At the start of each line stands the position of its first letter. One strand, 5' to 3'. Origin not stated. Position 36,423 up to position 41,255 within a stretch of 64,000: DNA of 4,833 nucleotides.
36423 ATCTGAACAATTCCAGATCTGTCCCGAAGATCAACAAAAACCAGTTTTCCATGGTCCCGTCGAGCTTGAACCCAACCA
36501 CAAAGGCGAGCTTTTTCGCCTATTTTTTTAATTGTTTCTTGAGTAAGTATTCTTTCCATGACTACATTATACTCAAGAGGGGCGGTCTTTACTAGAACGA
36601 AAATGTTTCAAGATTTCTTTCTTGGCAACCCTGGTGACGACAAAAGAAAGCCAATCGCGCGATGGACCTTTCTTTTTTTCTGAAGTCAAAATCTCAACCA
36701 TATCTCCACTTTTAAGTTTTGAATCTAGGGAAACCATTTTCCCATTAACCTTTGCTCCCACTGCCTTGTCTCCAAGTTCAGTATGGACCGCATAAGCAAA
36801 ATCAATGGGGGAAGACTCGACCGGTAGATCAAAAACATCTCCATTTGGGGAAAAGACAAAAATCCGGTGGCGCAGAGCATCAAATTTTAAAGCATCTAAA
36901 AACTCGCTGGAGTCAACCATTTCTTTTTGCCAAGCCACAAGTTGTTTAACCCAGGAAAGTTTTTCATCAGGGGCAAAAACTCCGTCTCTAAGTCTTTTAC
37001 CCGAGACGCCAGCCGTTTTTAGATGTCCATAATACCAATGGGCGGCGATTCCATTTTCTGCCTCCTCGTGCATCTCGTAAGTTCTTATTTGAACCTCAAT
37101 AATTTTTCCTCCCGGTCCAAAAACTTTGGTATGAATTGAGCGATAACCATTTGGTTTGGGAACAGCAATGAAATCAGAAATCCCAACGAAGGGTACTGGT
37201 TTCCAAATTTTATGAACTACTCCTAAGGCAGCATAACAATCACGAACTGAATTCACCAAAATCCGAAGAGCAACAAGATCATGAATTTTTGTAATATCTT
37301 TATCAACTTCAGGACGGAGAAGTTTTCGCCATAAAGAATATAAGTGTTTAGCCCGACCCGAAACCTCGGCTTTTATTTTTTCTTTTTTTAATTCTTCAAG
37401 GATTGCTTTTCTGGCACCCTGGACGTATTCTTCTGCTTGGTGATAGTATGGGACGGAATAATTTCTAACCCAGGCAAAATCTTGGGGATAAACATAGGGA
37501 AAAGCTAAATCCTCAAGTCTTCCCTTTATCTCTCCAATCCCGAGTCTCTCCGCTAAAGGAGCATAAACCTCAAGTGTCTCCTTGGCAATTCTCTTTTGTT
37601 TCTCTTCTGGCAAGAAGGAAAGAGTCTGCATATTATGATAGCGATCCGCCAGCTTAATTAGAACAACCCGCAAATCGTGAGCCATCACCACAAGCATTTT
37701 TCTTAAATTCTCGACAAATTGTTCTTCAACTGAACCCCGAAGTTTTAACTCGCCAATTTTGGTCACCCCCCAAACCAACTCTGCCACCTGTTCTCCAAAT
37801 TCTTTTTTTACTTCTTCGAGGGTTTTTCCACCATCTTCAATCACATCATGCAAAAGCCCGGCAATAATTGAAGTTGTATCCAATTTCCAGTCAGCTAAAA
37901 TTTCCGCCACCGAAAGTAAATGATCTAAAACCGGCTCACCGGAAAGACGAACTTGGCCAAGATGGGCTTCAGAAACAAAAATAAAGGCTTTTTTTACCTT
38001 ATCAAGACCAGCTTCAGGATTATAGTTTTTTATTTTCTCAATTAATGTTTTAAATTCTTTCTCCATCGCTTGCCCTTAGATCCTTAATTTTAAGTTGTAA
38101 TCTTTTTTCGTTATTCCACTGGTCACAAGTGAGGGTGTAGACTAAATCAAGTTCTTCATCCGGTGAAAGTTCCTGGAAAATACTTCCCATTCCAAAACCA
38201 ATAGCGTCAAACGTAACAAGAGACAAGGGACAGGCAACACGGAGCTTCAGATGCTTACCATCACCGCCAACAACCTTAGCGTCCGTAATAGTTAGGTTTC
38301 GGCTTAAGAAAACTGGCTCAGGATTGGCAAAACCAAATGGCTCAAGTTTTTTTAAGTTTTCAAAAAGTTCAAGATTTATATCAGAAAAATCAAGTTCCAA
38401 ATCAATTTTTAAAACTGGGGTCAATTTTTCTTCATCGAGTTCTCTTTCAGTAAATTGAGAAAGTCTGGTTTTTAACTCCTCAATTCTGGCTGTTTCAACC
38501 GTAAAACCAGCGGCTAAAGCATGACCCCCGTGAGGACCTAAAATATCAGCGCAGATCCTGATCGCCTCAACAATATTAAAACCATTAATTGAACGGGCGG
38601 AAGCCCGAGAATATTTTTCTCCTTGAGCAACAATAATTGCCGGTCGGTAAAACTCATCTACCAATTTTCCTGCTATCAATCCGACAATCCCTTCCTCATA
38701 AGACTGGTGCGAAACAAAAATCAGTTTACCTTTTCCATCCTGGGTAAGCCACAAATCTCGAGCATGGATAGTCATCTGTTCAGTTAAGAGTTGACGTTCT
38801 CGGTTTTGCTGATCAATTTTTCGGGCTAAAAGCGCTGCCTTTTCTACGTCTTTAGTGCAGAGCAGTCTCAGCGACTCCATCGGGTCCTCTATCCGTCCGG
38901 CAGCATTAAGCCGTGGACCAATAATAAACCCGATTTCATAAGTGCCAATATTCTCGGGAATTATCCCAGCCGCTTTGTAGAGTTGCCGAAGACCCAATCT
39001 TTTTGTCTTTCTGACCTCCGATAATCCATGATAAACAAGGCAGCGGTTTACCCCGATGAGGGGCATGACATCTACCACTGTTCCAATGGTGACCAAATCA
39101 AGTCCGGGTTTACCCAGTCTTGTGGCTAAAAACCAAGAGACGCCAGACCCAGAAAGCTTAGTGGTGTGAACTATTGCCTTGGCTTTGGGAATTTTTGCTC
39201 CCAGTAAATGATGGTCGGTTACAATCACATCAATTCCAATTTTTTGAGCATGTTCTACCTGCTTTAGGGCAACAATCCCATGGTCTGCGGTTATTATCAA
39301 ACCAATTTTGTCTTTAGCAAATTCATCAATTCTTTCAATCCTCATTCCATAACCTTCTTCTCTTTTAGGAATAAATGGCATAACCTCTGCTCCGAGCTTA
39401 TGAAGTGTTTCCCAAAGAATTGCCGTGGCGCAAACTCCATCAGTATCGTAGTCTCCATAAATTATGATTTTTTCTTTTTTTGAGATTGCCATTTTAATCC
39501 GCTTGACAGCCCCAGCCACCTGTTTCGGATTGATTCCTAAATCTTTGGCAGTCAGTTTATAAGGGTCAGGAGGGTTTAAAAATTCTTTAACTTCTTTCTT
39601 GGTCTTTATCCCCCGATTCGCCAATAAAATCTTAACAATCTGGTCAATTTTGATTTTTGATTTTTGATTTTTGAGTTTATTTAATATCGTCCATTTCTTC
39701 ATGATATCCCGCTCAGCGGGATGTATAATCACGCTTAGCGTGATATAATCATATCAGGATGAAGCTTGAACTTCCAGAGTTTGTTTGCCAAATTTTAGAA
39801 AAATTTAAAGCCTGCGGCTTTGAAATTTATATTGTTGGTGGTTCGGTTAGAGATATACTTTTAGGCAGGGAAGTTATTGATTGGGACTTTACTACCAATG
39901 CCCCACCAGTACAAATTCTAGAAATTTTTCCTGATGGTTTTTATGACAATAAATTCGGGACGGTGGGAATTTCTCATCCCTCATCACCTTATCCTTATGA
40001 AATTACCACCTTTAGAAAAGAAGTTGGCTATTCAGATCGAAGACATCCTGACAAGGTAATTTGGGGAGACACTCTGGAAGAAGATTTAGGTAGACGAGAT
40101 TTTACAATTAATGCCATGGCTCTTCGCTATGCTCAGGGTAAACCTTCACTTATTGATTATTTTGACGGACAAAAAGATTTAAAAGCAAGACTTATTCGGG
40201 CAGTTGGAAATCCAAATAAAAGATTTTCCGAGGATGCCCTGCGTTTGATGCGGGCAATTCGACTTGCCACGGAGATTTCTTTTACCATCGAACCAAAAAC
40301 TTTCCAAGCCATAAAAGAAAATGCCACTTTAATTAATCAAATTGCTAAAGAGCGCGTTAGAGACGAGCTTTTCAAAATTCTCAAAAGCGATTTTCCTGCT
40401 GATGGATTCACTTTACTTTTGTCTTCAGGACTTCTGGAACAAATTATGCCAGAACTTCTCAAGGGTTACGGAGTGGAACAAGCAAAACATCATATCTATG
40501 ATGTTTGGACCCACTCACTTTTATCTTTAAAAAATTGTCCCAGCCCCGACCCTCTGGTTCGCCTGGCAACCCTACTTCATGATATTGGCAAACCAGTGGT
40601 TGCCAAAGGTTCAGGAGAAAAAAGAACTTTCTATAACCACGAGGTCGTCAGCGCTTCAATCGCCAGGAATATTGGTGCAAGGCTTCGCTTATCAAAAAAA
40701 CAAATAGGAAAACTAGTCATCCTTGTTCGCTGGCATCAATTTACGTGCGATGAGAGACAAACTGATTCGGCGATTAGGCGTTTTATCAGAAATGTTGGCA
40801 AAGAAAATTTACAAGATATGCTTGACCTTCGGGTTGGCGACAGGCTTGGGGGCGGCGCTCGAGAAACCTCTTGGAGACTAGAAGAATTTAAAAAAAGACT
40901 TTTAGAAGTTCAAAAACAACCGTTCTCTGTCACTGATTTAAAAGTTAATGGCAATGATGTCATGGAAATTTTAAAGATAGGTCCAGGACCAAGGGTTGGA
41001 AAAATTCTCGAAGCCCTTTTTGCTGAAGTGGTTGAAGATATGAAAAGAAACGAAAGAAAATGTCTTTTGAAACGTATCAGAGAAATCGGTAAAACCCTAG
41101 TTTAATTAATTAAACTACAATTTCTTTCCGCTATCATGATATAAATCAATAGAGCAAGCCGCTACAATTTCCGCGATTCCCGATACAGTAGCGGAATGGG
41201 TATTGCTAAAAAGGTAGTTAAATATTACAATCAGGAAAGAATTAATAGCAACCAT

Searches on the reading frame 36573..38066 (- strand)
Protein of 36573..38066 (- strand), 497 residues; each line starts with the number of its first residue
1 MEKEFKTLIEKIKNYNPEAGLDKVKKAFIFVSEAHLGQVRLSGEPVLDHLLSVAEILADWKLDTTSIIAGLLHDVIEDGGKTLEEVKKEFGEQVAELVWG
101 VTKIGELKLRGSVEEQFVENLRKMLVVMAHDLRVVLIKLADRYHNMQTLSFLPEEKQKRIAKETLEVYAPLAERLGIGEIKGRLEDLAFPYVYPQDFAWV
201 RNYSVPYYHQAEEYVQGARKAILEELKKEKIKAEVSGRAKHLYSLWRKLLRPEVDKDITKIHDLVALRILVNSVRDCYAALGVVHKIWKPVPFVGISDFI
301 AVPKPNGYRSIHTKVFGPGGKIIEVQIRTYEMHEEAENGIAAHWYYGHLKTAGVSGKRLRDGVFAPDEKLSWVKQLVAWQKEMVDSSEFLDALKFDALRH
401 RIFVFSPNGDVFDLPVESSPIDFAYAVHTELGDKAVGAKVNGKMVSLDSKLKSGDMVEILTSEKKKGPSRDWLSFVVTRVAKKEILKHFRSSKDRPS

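Call 22: search_protein_families(library=pfam, proteins=[window:36573-38066:-])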
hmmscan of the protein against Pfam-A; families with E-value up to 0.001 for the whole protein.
window:36573-38066:- (497 aa): 4 families
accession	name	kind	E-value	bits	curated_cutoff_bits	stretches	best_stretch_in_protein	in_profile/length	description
PF13328.12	HD_4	-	1.1e-48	165.4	27.2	1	27-177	1-155/156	HD domain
PF04607.23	RelA_SpoT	-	3.5e-35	121.1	27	1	237-347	1-109/113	Region found in RelA / SpoT proteins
PF02824.27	TGS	-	2e-22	79.4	22.2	1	402-461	1-60/60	TGS domain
PF01966.28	HD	-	3.4e-11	43.9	22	1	46-146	1-116/116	HD domain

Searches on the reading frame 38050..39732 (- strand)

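Call 20: search_protein_families(library=pfam, proteins=[window:38050-39732:-])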
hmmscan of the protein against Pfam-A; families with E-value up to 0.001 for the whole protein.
window:38050-39732:- (560 aa): 3 families
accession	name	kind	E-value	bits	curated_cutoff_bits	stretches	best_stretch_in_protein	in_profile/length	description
PF17768.7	RecJ_OB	-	3.4e-33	114.4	27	1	443-551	1-107/107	RecJ OB domain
PF01368.27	DHH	-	5.9e-21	75.5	28.1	1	88-200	1-99/125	DHH family, N-terminal domain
PF02272.25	DHHA1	-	3.1e-13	50.5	25.9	1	337-428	4-100/102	DHHA1 domain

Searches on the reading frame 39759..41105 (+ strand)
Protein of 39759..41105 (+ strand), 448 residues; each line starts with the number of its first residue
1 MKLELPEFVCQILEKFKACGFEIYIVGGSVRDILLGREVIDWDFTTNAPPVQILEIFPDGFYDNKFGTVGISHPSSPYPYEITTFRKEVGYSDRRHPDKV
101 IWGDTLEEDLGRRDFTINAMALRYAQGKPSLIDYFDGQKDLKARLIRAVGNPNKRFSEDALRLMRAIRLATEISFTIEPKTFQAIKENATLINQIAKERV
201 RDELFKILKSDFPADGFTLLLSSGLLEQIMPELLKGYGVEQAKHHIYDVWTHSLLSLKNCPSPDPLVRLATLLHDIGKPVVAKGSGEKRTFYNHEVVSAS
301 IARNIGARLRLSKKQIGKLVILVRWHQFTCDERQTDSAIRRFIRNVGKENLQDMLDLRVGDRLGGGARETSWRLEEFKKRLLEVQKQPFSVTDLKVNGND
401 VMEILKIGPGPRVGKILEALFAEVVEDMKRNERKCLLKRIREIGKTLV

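Call 22: search_protein_families(library=pfam, proteins=[window:39759-41105:+])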
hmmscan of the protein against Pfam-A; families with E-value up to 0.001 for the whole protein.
window:39759-41105:+ (448 aa): 4 families
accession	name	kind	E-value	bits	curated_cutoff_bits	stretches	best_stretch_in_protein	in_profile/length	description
PF01743.26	PolyA_pol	-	2.2e-34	119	23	1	23-147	1-126/126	Poly A polymerase head domain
PF12627.12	PolyA_pol_RNAbd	-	1.8e-21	76.1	22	1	175-233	2-60/64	Probable RNA and SrmB- binding site of polymerase A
PF13735.12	tRNA_NucTran2_2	-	1.5e-10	41.7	27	1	335-438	53-147/149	tRNA nucleotidyltransferase domain 2 putative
PF01966.28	HD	-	1.4e-07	32.2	22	1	266-331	26-90/116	HD domain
